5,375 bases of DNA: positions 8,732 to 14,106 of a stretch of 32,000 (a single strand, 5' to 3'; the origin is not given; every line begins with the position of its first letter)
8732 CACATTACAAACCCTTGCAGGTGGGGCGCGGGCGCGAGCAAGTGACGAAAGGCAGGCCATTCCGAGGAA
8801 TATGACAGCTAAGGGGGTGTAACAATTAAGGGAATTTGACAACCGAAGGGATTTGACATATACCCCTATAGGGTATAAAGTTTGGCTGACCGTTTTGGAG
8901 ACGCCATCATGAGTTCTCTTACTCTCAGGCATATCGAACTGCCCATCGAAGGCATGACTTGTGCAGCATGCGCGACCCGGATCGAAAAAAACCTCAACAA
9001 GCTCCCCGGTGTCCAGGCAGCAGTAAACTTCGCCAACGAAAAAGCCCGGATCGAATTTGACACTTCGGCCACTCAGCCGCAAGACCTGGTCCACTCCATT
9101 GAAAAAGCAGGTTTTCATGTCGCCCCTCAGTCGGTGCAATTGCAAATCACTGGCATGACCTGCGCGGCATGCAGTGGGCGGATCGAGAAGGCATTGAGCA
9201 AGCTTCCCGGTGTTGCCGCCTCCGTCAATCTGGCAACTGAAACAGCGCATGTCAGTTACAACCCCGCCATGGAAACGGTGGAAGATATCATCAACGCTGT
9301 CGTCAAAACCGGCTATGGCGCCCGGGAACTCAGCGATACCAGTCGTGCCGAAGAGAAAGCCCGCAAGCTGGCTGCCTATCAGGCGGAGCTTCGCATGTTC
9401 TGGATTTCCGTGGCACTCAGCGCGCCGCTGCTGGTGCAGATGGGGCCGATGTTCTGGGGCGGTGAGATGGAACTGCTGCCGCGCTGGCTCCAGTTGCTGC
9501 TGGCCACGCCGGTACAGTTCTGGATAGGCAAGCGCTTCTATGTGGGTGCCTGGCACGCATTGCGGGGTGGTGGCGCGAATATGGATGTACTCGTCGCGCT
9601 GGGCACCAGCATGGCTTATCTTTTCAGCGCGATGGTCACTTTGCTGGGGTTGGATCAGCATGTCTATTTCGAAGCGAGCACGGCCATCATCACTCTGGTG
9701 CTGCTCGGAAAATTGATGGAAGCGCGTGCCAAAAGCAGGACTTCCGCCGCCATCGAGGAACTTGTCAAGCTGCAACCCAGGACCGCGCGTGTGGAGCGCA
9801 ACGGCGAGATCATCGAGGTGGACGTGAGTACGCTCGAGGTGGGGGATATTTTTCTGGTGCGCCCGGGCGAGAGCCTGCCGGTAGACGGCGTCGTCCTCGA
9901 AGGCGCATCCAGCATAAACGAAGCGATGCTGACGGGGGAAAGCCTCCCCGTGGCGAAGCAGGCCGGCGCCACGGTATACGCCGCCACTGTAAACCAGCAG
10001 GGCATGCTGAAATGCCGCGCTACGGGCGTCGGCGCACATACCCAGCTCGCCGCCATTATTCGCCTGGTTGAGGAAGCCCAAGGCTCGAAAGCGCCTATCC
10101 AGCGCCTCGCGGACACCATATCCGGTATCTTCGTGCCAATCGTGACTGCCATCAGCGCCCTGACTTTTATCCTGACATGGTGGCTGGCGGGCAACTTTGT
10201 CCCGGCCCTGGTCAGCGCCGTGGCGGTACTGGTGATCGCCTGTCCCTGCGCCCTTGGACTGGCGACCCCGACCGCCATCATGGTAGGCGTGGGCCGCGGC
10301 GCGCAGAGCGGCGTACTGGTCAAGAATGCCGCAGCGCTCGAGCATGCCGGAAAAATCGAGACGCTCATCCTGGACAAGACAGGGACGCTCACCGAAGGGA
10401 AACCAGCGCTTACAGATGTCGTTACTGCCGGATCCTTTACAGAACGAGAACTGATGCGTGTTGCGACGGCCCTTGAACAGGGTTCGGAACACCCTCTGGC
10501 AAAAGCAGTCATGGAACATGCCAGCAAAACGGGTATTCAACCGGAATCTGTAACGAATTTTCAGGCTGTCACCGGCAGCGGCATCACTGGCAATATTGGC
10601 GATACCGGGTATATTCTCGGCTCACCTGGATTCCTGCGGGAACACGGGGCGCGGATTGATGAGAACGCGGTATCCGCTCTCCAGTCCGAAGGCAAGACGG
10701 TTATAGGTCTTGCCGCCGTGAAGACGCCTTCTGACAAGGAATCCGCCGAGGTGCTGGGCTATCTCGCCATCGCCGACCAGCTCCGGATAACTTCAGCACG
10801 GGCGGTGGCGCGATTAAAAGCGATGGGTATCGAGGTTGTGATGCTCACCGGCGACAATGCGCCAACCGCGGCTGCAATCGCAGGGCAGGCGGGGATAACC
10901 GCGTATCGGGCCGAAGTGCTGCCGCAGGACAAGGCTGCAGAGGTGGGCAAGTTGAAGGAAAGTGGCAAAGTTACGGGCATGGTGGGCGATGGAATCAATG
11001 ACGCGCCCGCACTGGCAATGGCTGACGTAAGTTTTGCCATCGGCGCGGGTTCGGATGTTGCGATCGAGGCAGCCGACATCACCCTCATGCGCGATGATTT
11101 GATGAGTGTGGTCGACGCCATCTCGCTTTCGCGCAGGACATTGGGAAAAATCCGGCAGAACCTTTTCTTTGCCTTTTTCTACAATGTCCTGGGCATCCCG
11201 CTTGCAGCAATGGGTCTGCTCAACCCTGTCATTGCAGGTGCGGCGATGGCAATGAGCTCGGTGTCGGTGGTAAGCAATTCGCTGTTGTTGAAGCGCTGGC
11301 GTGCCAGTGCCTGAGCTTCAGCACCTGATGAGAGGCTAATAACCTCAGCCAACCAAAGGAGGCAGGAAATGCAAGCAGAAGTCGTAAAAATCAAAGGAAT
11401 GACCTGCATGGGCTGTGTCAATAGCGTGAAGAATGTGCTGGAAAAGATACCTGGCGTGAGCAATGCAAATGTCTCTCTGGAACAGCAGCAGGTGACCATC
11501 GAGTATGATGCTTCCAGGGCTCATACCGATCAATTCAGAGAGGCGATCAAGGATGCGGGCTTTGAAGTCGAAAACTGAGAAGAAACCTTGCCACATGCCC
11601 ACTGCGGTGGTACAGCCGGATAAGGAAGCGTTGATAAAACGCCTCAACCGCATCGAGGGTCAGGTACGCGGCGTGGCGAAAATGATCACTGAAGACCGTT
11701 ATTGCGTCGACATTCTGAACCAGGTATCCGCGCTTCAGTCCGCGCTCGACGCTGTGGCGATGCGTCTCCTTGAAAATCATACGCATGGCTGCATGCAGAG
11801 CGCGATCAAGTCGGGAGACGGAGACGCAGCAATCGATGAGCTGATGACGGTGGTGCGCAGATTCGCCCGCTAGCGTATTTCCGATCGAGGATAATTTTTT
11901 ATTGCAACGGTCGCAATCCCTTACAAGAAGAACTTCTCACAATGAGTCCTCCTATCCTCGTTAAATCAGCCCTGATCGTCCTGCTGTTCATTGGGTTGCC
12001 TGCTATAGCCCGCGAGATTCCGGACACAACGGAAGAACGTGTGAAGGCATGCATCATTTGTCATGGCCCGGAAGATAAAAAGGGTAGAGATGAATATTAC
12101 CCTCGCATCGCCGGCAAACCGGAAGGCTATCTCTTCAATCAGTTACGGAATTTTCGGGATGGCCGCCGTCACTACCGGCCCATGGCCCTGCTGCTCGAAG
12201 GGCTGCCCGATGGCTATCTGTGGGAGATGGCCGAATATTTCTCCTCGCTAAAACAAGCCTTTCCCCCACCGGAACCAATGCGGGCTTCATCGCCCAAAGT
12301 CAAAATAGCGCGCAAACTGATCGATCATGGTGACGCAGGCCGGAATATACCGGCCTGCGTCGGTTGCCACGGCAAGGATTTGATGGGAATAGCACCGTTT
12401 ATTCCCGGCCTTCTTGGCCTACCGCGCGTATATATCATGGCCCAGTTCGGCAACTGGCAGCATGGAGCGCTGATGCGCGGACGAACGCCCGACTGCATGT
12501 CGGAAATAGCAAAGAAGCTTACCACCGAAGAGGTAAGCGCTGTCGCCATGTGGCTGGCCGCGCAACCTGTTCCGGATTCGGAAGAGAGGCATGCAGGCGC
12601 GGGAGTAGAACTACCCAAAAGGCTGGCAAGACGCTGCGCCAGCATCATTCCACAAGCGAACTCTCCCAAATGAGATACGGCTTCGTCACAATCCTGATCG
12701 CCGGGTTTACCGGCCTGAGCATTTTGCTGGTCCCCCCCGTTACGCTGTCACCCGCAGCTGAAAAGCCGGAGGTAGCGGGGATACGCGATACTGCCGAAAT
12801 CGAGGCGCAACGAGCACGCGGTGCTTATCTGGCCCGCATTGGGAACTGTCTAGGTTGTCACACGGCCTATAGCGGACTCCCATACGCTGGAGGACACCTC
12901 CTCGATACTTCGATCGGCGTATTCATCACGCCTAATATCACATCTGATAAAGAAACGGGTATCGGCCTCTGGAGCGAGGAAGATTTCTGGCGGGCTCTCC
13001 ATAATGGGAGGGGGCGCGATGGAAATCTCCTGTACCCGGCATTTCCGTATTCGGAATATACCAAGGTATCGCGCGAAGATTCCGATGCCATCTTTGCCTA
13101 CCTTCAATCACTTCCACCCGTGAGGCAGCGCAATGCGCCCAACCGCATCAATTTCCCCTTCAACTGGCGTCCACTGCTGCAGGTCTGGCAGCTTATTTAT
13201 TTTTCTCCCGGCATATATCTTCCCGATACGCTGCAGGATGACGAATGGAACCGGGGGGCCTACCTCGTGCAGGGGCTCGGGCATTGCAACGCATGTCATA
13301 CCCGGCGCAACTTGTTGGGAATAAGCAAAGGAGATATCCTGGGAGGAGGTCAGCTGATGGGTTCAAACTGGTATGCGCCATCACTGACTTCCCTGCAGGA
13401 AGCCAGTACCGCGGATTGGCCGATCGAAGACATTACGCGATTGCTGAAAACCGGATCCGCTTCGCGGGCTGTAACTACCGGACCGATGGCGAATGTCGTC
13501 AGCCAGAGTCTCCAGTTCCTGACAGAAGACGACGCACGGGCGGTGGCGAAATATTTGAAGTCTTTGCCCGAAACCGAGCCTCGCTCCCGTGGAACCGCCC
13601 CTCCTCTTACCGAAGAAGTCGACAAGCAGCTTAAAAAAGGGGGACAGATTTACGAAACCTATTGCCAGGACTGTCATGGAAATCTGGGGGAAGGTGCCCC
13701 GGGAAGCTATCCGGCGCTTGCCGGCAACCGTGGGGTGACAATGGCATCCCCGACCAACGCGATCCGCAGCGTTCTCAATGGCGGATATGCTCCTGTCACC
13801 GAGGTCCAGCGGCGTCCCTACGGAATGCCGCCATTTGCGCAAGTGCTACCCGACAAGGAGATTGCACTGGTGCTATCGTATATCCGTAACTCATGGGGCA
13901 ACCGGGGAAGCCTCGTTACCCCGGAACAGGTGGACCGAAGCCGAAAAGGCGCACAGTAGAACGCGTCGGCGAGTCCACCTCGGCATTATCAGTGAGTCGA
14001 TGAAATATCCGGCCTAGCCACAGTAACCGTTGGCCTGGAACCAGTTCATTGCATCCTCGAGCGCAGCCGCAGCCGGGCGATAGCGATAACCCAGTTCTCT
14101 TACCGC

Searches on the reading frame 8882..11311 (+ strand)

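Call 40: search_protein_families(library=pfam, proteins=[window:8882-11311:+], max_evalue=0.00001)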
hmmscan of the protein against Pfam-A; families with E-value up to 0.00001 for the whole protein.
window:8882-11311:+ (810 aa): 3 families
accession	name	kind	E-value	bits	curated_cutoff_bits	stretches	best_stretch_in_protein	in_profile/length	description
PF00122.25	E1-E2_ATPase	-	8.3e-61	205.1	28.1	1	296-475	1-180/181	E1-E2 ATPase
PF00403.32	HMA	-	1.2e-35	122.1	24.8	2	87-145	2-61/62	Heavy-metal-associated domain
PF00702.32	Hydrolase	-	1.6e-34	120.4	26.4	1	492-715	1-191/191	haloacid dehalogenase-like hydrolase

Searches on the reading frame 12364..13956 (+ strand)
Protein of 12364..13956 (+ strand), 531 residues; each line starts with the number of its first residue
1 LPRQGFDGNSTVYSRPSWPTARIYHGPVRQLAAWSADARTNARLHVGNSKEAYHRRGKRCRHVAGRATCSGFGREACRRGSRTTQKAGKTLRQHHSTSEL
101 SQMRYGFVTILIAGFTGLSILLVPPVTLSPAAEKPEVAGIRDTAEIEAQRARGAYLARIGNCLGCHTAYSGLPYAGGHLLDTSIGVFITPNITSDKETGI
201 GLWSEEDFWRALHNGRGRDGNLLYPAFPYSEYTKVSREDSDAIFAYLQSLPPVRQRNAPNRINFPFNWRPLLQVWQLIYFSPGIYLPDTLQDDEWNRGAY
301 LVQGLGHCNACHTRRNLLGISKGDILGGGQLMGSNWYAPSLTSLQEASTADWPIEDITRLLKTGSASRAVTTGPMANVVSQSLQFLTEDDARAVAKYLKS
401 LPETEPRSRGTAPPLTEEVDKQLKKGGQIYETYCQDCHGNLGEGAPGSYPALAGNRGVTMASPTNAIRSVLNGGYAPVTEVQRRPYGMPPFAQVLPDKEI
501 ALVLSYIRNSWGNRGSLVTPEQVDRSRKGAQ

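Call 40: search_protein_families(library=pfam, proteins=[window:12364-13956:+], max_evalue=0.00001)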
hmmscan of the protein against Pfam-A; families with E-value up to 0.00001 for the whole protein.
window:12364-13956:+ (531 aa): 2 families
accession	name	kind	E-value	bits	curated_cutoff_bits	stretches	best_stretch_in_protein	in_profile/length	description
PF00034.26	Cytochrom_C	-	2.4e-22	80.5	21.3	1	424-511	2-90/90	Cytochrome c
PF13442.11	Cytochrome_CBB3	-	1.1e-18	67.8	27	1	422-507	2-68/68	Cytochrome C oxidase, cbb3-type, subunit III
